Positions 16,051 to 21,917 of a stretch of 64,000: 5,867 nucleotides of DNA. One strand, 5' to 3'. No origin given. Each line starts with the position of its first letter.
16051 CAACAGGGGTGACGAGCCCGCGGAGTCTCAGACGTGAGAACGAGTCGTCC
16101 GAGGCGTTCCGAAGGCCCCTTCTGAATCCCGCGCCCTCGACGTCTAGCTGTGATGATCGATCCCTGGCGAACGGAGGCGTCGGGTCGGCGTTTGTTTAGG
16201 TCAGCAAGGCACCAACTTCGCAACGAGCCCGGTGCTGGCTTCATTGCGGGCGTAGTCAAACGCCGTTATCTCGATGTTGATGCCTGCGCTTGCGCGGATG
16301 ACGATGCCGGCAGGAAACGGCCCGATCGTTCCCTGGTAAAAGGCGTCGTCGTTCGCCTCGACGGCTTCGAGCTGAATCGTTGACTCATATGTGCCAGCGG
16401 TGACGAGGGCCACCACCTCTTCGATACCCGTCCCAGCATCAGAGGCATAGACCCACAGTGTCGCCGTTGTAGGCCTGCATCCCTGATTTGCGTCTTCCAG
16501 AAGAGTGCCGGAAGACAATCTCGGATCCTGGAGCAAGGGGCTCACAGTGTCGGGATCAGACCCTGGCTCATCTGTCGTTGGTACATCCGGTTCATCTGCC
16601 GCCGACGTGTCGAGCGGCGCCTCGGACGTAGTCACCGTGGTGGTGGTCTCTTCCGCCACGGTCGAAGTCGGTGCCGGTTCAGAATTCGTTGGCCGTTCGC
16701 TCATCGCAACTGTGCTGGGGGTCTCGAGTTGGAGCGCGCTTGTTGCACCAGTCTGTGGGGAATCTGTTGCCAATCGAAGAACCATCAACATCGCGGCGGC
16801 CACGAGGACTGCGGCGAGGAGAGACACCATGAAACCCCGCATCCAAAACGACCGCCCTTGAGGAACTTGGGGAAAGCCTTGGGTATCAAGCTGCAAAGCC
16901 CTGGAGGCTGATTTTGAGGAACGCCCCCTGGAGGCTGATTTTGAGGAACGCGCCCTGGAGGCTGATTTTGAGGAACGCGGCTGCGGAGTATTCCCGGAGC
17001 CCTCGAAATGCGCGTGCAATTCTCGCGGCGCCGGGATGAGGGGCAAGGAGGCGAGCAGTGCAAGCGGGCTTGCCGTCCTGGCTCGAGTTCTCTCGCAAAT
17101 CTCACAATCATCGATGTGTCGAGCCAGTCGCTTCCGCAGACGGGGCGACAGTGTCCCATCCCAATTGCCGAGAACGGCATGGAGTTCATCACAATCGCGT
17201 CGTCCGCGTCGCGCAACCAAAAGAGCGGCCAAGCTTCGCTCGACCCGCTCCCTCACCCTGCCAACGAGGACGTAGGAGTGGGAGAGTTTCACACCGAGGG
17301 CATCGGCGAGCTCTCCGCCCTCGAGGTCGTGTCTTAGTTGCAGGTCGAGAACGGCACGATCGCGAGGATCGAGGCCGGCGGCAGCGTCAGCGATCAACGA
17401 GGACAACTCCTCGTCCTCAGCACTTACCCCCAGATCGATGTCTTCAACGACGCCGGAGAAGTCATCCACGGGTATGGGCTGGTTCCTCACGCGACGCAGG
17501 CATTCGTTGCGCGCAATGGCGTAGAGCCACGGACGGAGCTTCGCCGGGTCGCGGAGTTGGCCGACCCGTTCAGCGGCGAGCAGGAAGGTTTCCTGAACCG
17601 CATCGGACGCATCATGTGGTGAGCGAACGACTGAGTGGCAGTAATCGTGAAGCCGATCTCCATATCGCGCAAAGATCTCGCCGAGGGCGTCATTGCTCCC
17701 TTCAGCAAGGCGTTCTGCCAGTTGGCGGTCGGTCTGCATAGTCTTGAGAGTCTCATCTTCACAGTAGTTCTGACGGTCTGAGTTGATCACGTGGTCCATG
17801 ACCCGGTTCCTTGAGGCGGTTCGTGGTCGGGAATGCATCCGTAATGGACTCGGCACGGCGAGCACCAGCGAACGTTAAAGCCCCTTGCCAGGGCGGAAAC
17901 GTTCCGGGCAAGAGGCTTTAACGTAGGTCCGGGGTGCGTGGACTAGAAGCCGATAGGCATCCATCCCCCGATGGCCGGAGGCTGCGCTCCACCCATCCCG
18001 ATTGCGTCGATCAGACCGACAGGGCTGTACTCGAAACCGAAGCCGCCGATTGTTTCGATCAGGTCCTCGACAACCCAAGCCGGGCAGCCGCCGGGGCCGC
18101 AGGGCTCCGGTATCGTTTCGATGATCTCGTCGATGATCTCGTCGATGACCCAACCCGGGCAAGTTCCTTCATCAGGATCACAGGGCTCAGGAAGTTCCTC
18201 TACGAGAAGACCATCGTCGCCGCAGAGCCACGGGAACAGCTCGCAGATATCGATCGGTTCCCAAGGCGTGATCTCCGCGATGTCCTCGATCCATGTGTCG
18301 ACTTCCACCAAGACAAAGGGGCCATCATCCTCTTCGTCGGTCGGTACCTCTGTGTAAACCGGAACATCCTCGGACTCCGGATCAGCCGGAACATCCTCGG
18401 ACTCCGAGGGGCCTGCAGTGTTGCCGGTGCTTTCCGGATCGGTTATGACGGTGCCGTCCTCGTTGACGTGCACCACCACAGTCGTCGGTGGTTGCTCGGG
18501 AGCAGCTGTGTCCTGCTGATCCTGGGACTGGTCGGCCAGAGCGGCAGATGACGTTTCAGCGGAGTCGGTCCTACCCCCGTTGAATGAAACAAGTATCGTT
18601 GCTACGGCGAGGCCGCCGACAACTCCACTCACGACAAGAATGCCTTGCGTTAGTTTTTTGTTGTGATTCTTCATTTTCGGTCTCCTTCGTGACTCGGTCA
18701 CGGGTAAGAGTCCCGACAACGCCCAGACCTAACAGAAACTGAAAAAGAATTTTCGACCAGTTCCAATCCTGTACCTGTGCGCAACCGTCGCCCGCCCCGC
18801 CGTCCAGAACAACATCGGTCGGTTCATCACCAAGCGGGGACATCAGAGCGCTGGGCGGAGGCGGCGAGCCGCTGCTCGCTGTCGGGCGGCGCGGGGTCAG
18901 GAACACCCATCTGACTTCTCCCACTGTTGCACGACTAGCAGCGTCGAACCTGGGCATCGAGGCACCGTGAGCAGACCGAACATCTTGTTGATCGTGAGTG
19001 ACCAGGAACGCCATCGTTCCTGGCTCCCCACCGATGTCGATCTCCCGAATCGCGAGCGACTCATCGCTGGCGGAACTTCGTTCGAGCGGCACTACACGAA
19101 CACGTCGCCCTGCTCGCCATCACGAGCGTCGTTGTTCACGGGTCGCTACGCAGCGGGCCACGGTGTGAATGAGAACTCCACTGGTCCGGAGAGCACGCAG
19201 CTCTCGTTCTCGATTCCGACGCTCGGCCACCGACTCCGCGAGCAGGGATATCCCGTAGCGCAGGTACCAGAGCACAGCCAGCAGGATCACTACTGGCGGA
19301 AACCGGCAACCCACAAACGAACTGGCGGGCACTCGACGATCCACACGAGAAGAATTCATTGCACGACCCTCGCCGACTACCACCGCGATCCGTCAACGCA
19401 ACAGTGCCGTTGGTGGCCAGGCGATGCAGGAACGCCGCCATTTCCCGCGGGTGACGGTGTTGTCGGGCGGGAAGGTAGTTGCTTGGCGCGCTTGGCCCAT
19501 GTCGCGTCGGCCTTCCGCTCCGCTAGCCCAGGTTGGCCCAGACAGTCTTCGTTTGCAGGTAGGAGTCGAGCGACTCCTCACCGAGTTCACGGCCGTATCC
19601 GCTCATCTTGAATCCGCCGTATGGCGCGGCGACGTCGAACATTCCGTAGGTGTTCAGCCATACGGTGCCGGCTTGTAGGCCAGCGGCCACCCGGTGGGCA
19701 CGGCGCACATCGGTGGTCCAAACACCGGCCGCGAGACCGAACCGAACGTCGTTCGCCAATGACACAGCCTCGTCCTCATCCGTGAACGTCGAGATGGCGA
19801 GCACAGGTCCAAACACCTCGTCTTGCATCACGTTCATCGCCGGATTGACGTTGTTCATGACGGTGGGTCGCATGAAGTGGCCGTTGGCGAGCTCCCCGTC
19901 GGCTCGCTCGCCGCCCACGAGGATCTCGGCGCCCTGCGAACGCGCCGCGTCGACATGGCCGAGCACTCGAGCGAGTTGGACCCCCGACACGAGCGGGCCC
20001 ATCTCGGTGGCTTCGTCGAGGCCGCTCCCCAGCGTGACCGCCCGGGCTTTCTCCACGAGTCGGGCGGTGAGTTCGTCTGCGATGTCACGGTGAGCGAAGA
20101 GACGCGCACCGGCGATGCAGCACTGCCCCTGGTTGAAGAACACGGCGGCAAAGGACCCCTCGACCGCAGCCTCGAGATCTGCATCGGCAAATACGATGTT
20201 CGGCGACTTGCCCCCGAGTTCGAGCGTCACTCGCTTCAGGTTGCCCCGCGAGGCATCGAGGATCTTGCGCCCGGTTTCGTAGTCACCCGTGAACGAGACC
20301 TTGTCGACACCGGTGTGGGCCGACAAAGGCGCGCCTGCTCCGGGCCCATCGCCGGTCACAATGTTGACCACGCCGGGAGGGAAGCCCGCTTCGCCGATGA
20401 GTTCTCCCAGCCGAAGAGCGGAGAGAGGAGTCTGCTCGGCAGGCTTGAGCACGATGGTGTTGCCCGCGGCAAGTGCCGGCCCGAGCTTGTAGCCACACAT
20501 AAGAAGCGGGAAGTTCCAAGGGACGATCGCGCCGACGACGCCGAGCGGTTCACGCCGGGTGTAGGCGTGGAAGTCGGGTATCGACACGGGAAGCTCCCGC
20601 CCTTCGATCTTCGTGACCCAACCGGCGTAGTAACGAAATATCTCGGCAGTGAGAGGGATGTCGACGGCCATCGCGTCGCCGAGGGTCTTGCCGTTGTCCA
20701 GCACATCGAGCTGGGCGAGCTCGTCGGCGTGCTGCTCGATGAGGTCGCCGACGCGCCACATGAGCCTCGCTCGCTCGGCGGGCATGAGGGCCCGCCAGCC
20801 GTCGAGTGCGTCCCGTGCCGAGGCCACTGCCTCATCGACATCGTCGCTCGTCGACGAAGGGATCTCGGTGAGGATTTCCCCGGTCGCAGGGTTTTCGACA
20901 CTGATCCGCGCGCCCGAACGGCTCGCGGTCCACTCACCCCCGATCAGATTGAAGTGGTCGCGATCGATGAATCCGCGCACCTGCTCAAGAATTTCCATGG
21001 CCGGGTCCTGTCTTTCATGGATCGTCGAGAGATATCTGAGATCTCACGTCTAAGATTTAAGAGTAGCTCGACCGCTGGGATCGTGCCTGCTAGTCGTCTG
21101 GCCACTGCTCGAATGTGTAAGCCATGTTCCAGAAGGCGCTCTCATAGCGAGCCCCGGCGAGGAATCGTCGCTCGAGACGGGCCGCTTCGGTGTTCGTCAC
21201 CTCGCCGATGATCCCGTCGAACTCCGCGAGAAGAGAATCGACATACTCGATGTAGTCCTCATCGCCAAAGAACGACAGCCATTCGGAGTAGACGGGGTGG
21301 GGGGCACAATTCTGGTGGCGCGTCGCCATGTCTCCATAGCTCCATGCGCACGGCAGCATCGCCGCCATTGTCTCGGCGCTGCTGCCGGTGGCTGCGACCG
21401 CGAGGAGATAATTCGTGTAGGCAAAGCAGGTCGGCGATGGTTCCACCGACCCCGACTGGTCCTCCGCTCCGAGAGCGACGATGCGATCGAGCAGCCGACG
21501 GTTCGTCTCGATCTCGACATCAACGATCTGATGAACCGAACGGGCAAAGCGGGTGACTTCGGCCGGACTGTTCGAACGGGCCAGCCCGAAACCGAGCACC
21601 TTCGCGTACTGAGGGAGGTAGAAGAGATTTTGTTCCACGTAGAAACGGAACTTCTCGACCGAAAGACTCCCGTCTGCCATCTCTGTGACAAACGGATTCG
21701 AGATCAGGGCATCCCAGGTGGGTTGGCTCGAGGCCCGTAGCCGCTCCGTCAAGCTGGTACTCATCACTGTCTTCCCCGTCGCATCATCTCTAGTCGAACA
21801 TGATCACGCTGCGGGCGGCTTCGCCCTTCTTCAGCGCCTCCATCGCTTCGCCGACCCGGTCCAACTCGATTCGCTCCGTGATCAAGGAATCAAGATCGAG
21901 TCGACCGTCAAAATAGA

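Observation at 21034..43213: The same A/T-rich palindrome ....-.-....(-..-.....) sits in every promoter gap between 19.5 and 43.2 kb, suggesting one regulon of about 23 kb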

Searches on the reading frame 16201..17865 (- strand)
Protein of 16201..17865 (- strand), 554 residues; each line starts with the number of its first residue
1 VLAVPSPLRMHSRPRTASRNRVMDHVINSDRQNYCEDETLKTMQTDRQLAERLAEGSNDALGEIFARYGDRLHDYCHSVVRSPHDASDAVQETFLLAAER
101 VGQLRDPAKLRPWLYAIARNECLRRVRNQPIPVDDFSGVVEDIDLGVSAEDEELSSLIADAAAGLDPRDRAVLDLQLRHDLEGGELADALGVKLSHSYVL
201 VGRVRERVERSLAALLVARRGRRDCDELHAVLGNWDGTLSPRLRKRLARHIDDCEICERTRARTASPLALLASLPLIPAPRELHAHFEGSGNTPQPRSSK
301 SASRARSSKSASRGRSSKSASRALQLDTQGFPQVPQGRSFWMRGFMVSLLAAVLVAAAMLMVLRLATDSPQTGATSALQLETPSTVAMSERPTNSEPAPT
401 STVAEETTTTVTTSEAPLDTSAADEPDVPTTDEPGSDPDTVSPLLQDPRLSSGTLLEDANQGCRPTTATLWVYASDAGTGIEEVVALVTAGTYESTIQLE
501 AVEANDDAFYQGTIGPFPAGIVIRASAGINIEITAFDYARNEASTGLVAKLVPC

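Call 38: search_protein_families(library=pfam, proteins=[window:16201-17865:-], max_evalue=0.0001)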
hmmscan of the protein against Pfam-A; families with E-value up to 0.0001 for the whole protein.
window:16201-17865:- (554 aa): 1 family
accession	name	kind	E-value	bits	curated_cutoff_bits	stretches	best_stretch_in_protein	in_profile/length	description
PF04542.20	Sigma70_r2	-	5.8e-14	52.1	24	1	65-129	2-68/71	Sigma-70 region 2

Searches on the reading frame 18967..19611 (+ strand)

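Call 38: search_protein_families(library=pfam, proteins=[window:18967-19611:+], max_evalue=0.0001)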
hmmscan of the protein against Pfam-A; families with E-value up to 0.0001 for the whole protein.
window:18967-19611:+ (214 aa): 1 family
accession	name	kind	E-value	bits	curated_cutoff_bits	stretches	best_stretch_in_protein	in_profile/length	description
PF00884.28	Sulfatase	-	2.8e-10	40.4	25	1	4-100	1-97/301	Sulfatase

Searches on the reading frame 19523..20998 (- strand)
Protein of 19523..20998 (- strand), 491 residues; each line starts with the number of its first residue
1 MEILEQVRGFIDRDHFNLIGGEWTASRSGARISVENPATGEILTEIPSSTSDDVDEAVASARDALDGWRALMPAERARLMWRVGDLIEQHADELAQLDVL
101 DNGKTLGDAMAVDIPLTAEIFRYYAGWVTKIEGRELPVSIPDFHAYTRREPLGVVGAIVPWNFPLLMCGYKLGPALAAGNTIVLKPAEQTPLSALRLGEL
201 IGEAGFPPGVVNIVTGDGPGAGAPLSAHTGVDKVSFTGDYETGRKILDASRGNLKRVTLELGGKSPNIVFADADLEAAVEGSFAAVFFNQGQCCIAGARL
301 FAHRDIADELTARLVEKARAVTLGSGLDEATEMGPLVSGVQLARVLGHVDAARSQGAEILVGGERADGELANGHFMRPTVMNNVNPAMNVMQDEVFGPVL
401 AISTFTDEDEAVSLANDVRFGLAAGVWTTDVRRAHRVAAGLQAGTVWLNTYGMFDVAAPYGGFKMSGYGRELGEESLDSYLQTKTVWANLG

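Call 10: search_protein_families(library=pfam, proteins=[window:19523-20998:-], max_evalue=0.00001)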
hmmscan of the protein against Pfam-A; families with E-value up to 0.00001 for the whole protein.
window:19523-20998:- (491 aa): 1 family
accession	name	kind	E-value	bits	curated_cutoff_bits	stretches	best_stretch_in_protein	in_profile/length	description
PF00171.27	Aldedh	-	2.6e-179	597.1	23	1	23-486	1-461/461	Aldehyde dehydrogenase family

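Call 41: search_protein_families(library=ncbifam, proteins=[window:19523-20998:-], max_evalue=1e-10)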
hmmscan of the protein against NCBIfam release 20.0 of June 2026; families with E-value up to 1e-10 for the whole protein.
window:19523-20998:- (491 aa): 40 families (the best 25 are shown)
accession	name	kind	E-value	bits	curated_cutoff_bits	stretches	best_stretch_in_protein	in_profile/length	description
NF045735.1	PaDhStyDPseudo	equivalog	1.3e-167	558.4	850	1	18-486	6-479/483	phenylacetaldehyde dehydrogenase StyD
TIGR01804.1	BADH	equivalog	2.3e-166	553.9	668.6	1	19-484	2-467/467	betaine-aldehyde dehydrogenase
NF009725.0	PRK13252.1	equivalog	1.3e-158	528.4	593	1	17-490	9-481/488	betaine-aldehyde dehydrogenase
NF010000.0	PRK13473.1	subfamily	5.3e-157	523.2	615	1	17-488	5-472/475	aminobutyraldehyde dehydrogenase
NF045736.1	PaDhStyDRhodo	equivalog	8e-153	509.4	800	1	19-485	7-474/479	phenylacetaldehyde dehydrogenase StyD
TIGR02299.1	HpaE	equivalog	5.9e-148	493.5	638.35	1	18-487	4-475/488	5-carboxymethyl-2-hydroxymuconate semialdehyde dehydrogenase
NF050026.1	AcaldDHExaC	equivalog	2.1e-140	468.7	900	1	16-486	17-491/503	acetaldehyde dehydrogenase ExaC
TIGR03216.1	OH_muco_semi_DH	equivalog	1.6e-131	439.2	693.25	1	17-487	3-478/481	2-hydroxymuconic semialdehyde dehydrogenase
NF007352.0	PRK09847.1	equivalog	6.1e-131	437.3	850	1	18-490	23-493/495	aldehyde dehydrogenase PuuC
TIGR01780.1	SSADH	subfamily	1.8e-125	419.4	646.35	1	34-484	1-448/448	succinate-semialdehyde dehydrogenase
NF052305.1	DioxValDhHalo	equivalog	4.3e-125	418.3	750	1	15-489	5-482/483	2,5-dioxovalerate dehydrogenase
TIGR03374.1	ABALDH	equivalog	2.4e-123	412.5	909.3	1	18-481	5-464/472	aminobutyraldehyde dehydrogenase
NF006916.0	PRK09407.1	equivalog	7.1e-123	411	521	1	26-486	30-490/526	succinic semialdehyde dehydrogenase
NF042993.1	AlphKGSA_gudD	equivalog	5.9e-120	401.2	770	1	15-487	4-479/481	alpha-ketoglutaric semialdehyde dehydrogenase GucD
NF007497.0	PRK10090.1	equivalog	2.2e-115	386.2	500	1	15-487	7-476/480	aldehyde dehydrogenase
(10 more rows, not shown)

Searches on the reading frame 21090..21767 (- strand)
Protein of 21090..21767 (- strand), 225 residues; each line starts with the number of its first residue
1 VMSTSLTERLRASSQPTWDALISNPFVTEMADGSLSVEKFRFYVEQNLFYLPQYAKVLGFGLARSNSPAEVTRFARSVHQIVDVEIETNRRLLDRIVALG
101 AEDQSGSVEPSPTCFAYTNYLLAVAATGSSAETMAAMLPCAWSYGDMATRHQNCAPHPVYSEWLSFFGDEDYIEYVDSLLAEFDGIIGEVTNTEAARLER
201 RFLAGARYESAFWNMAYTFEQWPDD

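Call 10: search_protein_families(library=pfam, proteins=[window:21090-21767:-], max_evalue=0.00001)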
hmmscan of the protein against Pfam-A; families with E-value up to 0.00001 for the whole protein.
window:21090-21767:- (225 aa): 1 family
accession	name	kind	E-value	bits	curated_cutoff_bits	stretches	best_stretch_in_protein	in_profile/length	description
PF03070.21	TENA_THI-4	-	1e-39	136.9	22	1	13-218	3-209/210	TENA/THI-4/PQQC family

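Call 23: search_protein_families(library=ncbifam, proteins=[window:21090-21767:-], max_evalue=0.00001)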
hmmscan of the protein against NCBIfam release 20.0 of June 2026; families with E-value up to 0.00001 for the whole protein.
window:21090-21767:- (225 aa): 3 families
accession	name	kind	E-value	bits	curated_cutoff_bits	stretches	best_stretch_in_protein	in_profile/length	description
TIGR04306.1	salvage_TenA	equivalog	4.9e-46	157.1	130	1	15-218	2-207/208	thiaminase II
NF011301.0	PRK14713.1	equivalog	1e-38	133.5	512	1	5-220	321-530/534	bifunctional hydroxymethylpyrimidine kinase/phosphomethylpyrimidine kinase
NF007070.0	PRK09517.1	equivalog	1.6e-24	86.2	761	1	8-216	548-749/755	multifunctional thiamine-phosphate pyrophosphorylase/synthase/phosphomethylpyrimidine kinase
